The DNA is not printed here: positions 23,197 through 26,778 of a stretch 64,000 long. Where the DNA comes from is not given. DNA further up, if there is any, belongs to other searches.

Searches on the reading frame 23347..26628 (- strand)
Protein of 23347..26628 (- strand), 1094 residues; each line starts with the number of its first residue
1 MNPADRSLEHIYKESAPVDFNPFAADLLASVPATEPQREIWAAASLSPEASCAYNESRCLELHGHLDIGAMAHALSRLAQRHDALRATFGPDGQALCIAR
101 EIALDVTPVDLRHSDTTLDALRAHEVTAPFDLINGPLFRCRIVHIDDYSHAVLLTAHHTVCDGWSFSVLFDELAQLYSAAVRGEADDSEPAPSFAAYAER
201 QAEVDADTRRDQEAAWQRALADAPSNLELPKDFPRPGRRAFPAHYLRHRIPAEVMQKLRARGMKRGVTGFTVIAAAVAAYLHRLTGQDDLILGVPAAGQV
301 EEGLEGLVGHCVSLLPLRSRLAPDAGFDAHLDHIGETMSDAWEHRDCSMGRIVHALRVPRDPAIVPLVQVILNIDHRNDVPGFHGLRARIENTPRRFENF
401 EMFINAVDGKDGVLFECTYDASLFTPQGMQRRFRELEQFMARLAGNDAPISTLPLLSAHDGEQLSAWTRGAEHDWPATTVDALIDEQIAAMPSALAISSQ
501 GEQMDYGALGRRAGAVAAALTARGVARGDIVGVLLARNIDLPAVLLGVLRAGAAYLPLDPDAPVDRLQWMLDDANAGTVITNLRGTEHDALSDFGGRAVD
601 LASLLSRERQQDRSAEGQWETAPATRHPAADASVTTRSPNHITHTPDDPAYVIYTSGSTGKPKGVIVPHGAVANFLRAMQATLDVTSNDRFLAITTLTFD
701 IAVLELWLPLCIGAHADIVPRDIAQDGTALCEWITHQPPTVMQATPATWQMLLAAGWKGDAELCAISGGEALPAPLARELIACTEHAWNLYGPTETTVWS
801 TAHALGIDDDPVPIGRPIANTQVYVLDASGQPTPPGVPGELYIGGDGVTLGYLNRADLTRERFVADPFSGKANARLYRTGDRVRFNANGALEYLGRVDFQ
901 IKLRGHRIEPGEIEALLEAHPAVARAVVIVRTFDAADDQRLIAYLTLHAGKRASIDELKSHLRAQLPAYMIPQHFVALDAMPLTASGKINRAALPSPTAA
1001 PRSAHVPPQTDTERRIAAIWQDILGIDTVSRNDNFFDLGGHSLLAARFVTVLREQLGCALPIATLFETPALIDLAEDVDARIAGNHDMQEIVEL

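Call 51: search_protein_families(library=pfam, proteins=[window:23347-26628:-], max_evalue=0.00001)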
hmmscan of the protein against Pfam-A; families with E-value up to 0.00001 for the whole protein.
window:23347-26628:- (1094 aa): 4 families
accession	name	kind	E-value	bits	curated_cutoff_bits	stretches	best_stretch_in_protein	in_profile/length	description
PF00501.34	AMP-binding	-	3e-83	280.2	29.9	1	485-853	2-384/384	AMP-binding enzyme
PF00668.25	Condensation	-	1.9e-68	231.7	30.6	1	31-464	5-455/456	Condensation domain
PF00550.31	PP-binding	-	4.2e-15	56.2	20.8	1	1015-1076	2-65/67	Phosphopantetheine attachment site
PF13193.12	AMP-binding_C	-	3.1e-14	54.1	24.5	1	912-988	1-76/76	AMP-binding enzyme C-terminal domain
